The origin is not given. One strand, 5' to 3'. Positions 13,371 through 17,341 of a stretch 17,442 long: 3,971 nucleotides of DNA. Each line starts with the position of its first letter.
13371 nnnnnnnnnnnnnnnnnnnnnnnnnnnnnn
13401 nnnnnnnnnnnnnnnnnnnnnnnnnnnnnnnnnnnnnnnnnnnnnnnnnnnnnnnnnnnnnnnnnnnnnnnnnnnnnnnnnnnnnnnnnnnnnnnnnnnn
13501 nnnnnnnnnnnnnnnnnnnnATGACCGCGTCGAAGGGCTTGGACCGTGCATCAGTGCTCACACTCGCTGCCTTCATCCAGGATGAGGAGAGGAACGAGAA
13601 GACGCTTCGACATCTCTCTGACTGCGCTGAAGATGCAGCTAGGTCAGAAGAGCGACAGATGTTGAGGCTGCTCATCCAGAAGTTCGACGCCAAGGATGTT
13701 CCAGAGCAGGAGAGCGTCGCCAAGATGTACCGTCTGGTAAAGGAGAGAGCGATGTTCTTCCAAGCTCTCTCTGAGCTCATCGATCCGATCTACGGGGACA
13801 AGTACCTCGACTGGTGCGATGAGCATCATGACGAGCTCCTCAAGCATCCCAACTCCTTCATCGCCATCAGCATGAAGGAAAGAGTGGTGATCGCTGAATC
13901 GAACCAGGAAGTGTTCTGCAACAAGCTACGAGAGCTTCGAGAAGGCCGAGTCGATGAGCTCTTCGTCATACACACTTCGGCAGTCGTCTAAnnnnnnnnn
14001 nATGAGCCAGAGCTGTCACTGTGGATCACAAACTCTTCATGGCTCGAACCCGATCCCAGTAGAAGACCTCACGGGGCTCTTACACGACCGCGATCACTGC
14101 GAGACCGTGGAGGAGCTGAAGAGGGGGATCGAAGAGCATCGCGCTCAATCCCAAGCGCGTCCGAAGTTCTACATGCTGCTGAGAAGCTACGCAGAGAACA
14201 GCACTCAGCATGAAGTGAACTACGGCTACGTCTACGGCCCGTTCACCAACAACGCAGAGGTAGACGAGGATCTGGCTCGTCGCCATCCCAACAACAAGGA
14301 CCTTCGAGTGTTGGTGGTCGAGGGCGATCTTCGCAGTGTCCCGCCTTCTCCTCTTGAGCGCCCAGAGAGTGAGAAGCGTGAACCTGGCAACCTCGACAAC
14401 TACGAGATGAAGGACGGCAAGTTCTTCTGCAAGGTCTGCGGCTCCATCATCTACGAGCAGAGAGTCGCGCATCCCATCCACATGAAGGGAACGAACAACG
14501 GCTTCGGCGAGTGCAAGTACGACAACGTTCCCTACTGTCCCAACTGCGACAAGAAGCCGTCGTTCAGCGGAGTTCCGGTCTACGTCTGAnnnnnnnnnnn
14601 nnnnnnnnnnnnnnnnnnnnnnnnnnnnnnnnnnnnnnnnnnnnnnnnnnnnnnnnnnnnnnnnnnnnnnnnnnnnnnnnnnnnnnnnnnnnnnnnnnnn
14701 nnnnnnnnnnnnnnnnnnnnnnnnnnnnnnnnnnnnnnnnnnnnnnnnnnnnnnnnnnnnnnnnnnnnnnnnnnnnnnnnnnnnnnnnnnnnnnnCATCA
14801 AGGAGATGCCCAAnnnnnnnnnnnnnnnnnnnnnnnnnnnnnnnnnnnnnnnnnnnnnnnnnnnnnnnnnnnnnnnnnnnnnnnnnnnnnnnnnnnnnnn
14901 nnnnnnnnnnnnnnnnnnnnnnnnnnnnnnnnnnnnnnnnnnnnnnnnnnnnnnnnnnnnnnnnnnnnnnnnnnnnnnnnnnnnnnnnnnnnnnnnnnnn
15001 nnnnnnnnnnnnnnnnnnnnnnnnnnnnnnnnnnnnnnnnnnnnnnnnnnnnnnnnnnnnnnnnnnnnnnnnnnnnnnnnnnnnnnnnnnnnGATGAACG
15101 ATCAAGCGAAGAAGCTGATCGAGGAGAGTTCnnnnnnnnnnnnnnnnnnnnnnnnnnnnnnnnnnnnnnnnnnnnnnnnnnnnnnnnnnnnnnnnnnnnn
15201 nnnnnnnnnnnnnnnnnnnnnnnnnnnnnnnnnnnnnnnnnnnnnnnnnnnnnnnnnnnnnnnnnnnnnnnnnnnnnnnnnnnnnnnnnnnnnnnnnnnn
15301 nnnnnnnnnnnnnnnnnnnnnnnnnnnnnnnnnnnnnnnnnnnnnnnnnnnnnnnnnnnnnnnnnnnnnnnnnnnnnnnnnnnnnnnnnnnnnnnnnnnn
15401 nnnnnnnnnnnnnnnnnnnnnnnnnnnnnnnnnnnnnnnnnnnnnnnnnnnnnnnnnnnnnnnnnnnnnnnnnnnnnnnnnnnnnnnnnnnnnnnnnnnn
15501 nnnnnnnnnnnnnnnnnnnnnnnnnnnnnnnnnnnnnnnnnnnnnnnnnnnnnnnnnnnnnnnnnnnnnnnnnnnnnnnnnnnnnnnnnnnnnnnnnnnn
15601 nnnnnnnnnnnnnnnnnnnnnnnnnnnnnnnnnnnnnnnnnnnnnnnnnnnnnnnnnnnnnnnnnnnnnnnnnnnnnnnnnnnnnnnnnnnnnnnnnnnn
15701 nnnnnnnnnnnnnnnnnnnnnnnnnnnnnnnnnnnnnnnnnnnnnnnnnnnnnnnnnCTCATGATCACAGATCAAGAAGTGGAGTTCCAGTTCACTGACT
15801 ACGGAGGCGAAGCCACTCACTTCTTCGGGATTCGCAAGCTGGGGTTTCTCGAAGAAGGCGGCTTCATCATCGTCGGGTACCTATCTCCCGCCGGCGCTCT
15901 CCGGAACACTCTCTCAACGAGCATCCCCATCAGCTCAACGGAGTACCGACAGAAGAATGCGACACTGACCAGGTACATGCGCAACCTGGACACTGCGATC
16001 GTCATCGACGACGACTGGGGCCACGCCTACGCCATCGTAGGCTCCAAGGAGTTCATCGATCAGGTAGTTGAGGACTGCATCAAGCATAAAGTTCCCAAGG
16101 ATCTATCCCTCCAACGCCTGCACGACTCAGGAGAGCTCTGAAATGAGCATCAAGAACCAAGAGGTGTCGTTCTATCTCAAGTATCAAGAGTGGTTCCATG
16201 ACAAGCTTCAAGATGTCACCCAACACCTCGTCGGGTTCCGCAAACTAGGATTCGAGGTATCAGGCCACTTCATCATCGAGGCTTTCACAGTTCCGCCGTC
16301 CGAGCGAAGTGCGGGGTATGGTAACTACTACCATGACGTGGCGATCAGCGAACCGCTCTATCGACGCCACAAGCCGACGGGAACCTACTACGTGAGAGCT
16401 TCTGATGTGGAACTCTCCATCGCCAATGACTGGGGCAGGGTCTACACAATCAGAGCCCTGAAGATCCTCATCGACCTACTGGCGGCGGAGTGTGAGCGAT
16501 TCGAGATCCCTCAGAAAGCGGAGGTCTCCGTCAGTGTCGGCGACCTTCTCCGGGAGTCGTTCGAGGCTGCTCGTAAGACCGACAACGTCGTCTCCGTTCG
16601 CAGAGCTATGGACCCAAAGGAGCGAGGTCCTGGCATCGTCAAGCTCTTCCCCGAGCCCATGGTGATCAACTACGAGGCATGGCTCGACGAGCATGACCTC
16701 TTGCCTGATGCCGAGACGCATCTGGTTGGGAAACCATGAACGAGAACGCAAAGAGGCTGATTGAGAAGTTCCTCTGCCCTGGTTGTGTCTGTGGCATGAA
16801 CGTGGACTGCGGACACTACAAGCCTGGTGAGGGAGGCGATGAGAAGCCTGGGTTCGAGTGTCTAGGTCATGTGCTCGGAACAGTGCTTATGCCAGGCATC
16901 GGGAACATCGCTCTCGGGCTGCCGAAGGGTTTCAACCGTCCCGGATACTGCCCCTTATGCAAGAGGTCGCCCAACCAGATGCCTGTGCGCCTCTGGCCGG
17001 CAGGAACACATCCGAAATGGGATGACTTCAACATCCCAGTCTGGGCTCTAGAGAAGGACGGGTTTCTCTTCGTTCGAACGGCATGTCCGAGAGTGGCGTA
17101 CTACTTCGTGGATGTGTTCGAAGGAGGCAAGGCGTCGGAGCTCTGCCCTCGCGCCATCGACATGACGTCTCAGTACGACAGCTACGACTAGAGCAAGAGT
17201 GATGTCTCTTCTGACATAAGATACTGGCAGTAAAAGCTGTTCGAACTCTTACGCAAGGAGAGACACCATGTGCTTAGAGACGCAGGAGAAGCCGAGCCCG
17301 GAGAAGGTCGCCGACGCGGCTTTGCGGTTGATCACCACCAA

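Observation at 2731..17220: Recurrent bipartite promoter-like motif rGCAAA, 17 bp spacer, CATAAG, upstream of block-first genes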

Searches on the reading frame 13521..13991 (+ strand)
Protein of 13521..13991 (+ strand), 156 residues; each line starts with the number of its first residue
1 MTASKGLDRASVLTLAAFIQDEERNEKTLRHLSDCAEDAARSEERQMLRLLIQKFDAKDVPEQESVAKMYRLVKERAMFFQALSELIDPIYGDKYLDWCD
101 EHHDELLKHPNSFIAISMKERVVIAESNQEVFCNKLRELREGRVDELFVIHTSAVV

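Call 9: search_protein_families(library=pfam, max_evalue=0.01, proteins=[window:13521-13991:+])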
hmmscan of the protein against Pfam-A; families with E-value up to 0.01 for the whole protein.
window:13521-13991:+ (156 aa): 0 families

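Call 10: search_protein_families(library=phrogs, max_evalue=0.01, proteins=[window:13521-13991:+])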
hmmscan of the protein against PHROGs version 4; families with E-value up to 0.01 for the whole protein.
window:13521-13991:+ (156 aa): 0 families

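Call 20: find_encoding_contigs(protein=window:13521-13991:+, flank=10000, max_places=10)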
Protein window:13521-13991:+ (156 aa): 2 contigs read that carry it; 1 place shown.
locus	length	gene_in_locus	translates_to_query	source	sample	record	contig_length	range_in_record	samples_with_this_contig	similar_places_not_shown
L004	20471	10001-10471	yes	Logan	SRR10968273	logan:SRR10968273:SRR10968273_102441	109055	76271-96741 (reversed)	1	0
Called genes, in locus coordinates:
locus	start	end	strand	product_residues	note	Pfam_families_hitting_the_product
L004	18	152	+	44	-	-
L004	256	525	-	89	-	-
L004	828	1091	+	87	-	-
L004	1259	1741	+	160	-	-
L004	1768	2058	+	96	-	-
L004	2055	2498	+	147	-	-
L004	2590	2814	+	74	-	-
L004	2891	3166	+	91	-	-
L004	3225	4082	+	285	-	PF13407:Peripla_BP_4, PF00532:Peripla_BP_1, PF13377:Peripla_BP_3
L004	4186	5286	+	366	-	-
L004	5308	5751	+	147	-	-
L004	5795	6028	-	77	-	-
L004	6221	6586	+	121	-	-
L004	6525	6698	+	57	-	-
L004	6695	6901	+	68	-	-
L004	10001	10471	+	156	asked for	-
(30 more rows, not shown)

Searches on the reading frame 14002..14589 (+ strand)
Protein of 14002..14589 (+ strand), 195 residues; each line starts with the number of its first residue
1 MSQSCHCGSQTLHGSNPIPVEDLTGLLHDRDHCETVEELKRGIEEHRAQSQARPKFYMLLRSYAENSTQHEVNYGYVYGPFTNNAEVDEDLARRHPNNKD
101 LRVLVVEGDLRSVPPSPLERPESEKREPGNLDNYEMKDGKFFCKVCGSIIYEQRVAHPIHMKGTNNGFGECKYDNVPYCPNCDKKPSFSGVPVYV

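Call 9: search_protein_families(library=pfam, max_evalue=0.01, proteins=[window:14002-14589:+])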
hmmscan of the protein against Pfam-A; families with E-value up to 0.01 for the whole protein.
window:14002-14589:+ (195 aa): 0 families

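Call 10: search_protein_families(library=phrogs, max_evalue=0.01, proteins=[window:14002-14589:+])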
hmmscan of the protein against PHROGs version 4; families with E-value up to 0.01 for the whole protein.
window:14002-14589:+ (195 aa): 0 families

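Call 32: find_related_loci(query=window:14002-14589:+, collection=viral_contigs, flank=6000)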
Query window:14002-14589:+ (195 aa) in viral_contigs; peptide patterns used: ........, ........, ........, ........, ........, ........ (x = any residue, [..] = any of these).
1 stretches matched a pattern, but none encodes a relative of the query by tblastn (E <= 1e-3).

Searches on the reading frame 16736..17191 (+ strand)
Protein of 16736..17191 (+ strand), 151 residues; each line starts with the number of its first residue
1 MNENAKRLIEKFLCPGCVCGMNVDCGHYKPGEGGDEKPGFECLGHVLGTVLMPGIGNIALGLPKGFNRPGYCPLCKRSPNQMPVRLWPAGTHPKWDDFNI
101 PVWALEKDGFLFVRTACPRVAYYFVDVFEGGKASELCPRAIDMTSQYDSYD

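Call 10: search_protein_families(library=phrogs, max_evalue=0.01, proteins=[window:16736-17191:+])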
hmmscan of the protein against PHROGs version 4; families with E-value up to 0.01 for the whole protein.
window:16736-17191:+ (151 aa): 0 families

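Call 15: find_encoding_contigs(protein=window:16736-17191:+, flank=10000, max_places=6)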
Protein window:16736-17191:+ (151 aa): 2 contigs read that carry it; 1 place shown.
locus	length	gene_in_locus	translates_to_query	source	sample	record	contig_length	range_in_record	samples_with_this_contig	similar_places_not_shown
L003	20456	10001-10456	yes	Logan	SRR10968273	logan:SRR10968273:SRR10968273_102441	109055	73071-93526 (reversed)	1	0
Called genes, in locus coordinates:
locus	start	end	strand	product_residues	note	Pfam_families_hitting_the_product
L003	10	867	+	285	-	PF13407:Peripla_BP_4, PF00532:Peripla_BP_1, PF13377:Peripla_BP_3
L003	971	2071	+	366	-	-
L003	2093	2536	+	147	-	-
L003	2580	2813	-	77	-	-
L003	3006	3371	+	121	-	-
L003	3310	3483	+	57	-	-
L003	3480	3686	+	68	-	-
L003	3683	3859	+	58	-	-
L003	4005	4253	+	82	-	-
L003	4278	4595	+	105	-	-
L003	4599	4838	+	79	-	-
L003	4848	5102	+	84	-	-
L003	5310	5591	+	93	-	-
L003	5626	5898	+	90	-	-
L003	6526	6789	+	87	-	-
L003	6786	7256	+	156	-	-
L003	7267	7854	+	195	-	-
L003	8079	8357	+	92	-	-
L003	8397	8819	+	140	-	PF24746:DUF7694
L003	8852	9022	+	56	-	-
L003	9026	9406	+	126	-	-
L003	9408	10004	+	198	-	-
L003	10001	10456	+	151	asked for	-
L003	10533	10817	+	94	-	-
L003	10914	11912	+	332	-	-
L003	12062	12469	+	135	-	-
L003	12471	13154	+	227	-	PF26211:Phage_phiTE_072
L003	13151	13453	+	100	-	-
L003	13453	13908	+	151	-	-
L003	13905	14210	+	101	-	-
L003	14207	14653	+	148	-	-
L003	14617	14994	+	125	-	-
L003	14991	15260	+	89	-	-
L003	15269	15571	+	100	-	-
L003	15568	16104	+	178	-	-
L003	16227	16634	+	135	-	-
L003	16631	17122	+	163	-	-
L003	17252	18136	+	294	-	PF00990:GGDEF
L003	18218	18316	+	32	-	-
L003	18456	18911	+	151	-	-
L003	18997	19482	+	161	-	-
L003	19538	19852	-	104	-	-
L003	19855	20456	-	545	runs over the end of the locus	-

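Call 51: search_protein_families(library=pfam, max_evalue=0.1, proteins=[L003:19855-20454:-, L003:10914-11912:+, L003:15568-16104:+, L003:18997-19482:+, L003:18456-18911:+, L003:16631-17122:+])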
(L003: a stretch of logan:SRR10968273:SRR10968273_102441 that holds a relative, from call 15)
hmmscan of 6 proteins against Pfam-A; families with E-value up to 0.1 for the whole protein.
L003:19855-20454:- (199 aa): 0 families

L003:10914-11912:+ (332 aa): 2 families
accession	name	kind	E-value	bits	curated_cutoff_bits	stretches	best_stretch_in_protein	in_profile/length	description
PF18911.6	PKD_4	-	0.011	16.2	27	1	232-322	3-79/85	PKD domain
PF07495.19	Y_Y_Y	-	0.043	14.2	26.6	0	68-97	28-55/65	Y_Y_Y domain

L003:15568-16104:+ (178 aa): 0 families

L003:18997-19482:+ (161 aa): 0 families

L003:18456-18911:+ (151 aa): 0 families

L003:16631-17122:+ (163 aa): 0 families

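Call 52: find_homologous_proteins(query=L003:19855-20454:-)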
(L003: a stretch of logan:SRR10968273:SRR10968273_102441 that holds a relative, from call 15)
Query L003:19855-20454:- (199 aa): 52 proteins with E <= 0.001 among 696 candidates.
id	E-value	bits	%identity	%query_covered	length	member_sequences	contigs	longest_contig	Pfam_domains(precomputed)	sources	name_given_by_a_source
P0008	5.9e-31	126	41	97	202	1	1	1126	-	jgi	jgi:hypothetical protein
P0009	1.3e-15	76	41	45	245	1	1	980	-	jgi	-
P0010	5.6e-15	74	41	45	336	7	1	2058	-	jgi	jgi:hypothetical protein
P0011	7.5e-15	74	40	65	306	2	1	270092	-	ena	-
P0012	1.0e-14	73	41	44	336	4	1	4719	-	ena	-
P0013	2.0e-14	72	41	43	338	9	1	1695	-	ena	-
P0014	8.7e-13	67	33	83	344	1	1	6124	-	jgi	jgi:hypothetical protein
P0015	2.1e-12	66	39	65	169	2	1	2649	-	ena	-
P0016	3.3e-12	65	36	77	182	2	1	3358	-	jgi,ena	jgi:hypothetical protein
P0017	4.7e-12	64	34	64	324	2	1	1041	-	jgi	-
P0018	6.7e-12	64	34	89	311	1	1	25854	-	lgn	-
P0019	2.5e-11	62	36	56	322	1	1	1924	-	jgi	jgi:hypothetical protein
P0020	5.6e-11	61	38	53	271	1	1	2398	-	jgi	jgi:hypothetical protein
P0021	5.0e-10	58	35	71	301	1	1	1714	-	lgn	-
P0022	9.5e-10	57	38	52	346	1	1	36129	-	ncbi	-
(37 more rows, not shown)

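Call 67: search_dna_similar(query=L003:12471-13154:+, collection=phages, mode=protein, max_evalue=0.001, max_rows=15)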
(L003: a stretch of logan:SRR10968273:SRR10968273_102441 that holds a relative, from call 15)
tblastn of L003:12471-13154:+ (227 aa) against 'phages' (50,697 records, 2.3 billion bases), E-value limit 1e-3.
Records with a match: 2; places in all: 2; records where one place covers at least 80% of the query: 0.
Best place of each record, by identity: <60% 2.
By first word of the organism name: Myxococcus 2.
By host as written in the record: Myxococcus xanthus DZ1 1; Myxococcus sp. 1.
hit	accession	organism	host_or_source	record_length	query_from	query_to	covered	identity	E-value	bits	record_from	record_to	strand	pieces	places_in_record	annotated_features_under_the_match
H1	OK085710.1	Myxococcus phage Mx4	Myxococcus xanthus DZ1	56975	42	213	76%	29.9%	3e-9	62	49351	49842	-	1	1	hypothetical protein (x2)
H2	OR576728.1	Myxococcus phage Mx4 ts27htf-1hrm-1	Myxococcus sp.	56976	42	213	76%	29.9%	3e-9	62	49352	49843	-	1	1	hypothetical protein (x2)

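Call 75: search_protein_families(library=pfam, max_evalue=0.1, proteins=[L003:10533-10817:+])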
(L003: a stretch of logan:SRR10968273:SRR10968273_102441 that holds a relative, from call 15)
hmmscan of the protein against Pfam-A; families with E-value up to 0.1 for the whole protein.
L003:10533-10817:+ (94 aa): 0 families

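Call 76: find_homologous_proteins(query=L003:18997-19482:+)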
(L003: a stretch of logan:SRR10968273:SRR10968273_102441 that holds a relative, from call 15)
Query L003:18997-19482:+ (161 aa): 2 proteins with E <= 0.001 among 121 candidates.
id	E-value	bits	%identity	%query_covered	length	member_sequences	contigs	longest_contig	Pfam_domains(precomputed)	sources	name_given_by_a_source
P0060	8.5e-95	333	100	100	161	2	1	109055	-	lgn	-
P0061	4.8e-38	149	59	87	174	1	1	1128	-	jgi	jgi:hypothetical protein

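Call 77: find_encoding_contigs(protein=P0060, flank=10000, max_places=4)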
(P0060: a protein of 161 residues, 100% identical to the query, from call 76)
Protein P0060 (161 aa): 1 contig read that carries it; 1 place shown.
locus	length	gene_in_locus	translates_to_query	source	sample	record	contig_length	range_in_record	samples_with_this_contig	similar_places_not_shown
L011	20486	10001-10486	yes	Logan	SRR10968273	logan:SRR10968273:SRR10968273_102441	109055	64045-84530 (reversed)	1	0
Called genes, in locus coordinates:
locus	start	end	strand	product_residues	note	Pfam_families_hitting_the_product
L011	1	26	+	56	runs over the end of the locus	-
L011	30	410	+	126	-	-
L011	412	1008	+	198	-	-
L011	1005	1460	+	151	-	-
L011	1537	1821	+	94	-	-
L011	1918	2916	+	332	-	-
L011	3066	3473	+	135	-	-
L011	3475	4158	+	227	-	PF26211:Phage_phiTE_072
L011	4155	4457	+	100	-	-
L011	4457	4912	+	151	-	-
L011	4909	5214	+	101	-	-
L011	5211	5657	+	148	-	-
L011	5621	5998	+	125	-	-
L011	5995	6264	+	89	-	-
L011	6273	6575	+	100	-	-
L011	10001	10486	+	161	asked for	-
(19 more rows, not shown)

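Call 80: find_encoding_contigs(protein=P0061, flank=3000, max_places=4)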
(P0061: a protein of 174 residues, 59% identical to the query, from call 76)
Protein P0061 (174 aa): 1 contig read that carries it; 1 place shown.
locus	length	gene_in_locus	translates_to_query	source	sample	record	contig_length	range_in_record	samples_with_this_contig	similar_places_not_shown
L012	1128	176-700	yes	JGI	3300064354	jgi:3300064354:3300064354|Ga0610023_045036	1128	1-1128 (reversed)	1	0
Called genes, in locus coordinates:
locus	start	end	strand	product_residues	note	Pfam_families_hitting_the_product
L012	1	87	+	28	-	?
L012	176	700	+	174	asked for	-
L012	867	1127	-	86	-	?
